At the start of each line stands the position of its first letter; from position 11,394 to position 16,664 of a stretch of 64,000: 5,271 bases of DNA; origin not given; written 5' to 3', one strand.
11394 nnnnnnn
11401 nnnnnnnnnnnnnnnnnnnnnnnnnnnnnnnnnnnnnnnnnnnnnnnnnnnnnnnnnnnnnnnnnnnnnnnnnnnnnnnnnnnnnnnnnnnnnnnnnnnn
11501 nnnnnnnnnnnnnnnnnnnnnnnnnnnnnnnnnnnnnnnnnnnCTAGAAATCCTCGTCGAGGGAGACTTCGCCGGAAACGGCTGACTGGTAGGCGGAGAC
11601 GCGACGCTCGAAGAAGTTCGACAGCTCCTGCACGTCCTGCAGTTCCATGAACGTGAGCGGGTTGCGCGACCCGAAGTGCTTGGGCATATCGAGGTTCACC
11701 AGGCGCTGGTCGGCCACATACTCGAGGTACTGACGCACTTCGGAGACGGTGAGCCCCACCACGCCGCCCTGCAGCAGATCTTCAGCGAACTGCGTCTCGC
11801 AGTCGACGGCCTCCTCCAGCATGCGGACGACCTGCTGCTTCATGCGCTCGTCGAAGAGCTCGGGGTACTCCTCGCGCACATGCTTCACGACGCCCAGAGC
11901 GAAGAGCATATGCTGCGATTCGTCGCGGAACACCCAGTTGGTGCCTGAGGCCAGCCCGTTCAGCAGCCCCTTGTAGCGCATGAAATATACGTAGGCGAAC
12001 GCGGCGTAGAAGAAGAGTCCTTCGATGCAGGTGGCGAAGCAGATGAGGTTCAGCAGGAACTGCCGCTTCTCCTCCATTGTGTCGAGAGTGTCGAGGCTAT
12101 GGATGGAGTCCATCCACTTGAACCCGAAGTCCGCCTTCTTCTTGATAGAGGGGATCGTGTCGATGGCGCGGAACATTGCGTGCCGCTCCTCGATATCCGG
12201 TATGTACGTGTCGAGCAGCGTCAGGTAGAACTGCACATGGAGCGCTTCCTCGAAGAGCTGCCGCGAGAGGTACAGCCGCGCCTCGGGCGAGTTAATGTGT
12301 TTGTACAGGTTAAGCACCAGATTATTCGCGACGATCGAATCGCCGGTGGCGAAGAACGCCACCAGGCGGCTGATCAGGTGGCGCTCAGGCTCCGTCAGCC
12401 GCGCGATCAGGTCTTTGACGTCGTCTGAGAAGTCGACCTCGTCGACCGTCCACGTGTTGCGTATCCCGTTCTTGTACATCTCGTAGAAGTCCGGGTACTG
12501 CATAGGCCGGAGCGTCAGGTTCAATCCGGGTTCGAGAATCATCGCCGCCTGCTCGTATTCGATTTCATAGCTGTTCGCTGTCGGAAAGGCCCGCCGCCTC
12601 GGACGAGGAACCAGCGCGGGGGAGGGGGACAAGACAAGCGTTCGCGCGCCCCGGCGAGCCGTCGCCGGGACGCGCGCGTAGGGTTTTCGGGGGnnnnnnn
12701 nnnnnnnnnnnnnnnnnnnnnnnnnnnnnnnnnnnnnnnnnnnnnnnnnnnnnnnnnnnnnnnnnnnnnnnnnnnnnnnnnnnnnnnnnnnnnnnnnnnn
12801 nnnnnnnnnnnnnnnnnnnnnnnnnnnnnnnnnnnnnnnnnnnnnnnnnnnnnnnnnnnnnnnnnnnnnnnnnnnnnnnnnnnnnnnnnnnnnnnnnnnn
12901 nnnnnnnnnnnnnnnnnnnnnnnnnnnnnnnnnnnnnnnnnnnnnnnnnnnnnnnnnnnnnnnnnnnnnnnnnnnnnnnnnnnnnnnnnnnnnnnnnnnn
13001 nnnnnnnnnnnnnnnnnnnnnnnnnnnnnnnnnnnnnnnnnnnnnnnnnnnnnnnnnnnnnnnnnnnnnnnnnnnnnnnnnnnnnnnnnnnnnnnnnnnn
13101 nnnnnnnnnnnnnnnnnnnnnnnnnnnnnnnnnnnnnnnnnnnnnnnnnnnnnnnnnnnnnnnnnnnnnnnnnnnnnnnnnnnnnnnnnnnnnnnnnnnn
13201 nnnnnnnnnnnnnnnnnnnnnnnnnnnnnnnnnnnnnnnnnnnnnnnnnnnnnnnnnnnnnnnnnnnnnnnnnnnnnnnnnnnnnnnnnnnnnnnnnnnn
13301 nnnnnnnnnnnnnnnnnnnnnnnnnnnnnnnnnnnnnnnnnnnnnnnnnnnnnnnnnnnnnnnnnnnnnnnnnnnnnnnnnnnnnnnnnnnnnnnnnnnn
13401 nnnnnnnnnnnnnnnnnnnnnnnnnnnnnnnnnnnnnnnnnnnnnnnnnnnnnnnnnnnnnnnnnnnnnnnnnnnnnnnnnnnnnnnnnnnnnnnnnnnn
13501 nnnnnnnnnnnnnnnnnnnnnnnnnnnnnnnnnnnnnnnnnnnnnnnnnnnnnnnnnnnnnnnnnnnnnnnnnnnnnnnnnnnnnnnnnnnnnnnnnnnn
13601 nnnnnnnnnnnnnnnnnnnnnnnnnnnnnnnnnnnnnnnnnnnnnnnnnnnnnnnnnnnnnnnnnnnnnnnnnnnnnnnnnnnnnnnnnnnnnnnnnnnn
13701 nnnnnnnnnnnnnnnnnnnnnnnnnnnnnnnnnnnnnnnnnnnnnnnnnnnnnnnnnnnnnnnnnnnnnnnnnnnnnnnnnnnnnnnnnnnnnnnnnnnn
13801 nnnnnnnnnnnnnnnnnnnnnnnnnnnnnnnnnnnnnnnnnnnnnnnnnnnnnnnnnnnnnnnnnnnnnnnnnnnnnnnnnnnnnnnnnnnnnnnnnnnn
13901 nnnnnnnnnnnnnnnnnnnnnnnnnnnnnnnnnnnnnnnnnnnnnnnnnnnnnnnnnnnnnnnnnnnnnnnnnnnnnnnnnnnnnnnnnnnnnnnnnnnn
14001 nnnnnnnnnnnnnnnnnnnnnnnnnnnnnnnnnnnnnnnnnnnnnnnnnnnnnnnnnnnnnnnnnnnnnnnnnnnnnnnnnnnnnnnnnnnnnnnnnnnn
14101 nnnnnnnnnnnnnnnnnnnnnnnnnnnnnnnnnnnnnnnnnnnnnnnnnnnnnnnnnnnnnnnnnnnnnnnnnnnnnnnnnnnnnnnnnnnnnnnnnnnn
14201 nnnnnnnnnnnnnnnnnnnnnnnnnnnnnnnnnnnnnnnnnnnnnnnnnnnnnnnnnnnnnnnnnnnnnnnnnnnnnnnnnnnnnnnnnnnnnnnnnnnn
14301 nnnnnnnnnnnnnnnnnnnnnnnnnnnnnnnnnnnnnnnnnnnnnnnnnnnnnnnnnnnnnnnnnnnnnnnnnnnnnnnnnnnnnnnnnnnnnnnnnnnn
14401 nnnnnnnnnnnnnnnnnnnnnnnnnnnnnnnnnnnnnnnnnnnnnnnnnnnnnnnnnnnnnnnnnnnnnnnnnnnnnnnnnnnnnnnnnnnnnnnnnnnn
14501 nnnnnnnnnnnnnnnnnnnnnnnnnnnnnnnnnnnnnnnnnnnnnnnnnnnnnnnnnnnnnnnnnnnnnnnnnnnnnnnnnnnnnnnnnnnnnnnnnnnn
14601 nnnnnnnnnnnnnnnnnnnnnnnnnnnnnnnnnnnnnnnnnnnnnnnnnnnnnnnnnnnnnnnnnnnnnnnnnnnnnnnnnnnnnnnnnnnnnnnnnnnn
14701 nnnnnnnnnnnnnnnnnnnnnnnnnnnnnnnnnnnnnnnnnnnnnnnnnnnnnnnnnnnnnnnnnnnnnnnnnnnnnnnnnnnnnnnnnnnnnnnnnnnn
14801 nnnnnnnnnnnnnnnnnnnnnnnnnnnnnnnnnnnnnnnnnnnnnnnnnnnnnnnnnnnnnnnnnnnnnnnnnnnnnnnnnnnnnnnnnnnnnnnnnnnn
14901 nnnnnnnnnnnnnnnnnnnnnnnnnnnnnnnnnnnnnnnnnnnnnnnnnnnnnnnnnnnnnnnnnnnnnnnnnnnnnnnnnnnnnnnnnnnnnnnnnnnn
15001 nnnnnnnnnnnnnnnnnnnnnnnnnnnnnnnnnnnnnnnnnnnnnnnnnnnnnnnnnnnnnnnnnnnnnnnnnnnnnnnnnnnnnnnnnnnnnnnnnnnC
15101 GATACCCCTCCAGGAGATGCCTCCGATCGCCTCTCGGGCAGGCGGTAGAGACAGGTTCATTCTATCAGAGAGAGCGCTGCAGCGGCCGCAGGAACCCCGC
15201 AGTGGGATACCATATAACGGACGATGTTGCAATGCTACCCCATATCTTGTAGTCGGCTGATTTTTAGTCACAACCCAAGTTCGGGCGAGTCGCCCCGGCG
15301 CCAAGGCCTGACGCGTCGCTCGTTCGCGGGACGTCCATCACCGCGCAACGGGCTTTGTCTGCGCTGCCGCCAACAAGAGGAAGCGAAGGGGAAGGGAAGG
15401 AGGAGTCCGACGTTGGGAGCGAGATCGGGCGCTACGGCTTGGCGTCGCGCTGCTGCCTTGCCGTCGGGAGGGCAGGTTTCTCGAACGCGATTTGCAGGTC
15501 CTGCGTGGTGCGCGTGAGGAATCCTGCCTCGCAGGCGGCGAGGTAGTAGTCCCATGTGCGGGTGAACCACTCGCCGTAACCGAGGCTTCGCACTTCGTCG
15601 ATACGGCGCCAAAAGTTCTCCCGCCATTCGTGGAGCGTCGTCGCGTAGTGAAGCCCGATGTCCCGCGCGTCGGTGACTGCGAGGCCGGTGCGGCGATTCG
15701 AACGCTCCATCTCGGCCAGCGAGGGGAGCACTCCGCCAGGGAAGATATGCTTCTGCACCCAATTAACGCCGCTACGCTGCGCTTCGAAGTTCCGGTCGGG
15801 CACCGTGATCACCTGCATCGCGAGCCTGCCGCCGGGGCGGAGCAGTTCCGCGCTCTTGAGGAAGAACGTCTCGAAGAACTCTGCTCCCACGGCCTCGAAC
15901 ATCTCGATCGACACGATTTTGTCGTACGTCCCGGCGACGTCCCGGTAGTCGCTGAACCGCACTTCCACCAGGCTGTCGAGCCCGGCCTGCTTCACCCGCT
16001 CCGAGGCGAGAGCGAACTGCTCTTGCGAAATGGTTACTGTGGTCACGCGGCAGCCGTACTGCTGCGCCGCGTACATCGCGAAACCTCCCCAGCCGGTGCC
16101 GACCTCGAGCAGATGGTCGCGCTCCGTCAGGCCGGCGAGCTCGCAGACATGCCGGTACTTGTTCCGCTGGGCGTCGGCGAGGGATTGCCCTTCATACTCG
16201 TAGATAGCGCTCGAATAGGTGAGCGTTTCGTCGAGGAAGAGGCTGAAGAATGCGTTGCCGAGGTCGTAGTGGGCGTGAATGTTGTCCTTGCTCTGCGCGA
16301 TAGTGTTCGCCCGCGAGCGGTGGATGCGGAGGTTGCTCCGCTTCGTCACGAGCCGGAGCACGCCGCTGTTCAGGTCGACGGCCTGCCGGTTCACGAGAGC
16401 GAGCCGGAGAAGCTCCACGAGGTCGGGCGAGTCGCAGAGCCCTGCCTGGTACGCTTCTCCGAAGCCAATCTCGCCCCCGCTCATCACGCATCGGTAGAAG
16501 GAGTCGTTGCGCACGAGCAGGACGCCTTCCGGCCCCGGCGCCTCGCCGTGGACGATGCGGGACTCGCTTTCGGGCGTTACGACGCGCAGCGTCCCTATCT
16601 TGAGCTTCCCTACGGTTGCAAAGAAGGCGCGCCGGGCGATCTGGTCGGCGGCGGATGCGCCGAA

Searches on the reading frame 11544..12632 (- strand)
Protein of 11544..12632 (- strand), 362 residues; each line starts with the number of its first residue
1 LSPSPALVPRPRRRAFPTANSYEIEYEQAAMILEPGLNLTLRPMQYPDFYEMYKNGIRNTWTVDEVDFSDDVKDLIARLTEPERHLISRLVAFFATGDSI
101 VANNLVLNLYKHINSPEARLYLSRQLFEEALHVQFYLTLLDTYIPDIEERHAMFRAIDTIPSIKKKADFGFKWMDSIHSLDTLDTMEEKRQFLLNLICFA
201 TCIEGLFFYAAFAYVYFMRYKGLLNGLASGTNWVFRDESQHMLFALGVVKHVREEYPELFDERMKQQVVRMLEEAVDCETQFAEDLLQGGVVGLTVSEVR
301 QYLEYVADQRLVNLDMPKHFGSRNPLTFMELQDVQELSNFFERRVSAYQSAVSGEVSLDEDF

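Call 19: search_protein_families(library=pfam, proteins=[window:11544-12632:-], max_evalue=0.0001)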
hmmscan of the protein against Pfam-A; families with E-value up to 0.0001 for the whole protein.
window:11544-12632:- (362 aa): 1 family
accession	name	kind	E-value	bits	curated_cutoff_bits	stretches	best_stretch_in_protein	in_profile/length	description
PF00268.27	Ribonuc_red_sm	-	1.7e-82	277.4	33.6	1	40-325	3-281/281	Ribonucleotide reductase, small chain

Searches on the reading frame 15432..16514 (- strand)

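Call 19: search_protein_families(library=pfam, proteins=[window:15432-16514:-], max_evalue=0.0001)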
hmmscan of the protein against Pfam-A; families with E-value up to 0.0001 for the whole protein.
window:15432-16514:- (360 aa): 7 families
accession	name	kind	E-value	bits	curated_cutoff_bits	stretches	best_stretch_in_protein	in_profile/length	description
PF02353.26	CMAS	-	2.2e-84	283.5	27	1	74-341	5-272/273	Mycolic acid cyclopropane synthetase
PF13649.12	Methyltransf_25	-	3.2e-12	47.4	27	1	136-229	2-97/97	Methyltransferase domain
PF08241.18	Methyltransf_11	-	8e-11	42.9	21.2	1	136-232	1-94/95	Methyltransferase domain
PF08242.18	Methyltransf_12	-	2.6e-10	41.4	30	1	136-231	1-98/98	Methyltransferase domain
PF13489.12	Methyltransf_23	-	5.4e-09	36.4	27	1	129-281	20-162/164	Methyltransferase domain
PF05175.20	MTS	-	8.6e-06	25.9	23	1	132-233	32-138/170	Methyltransferase small domain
PF13847.12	Methyltransf_31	-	8.4e-05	22.7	27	0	132-237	4-113/145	Methyltransferase domain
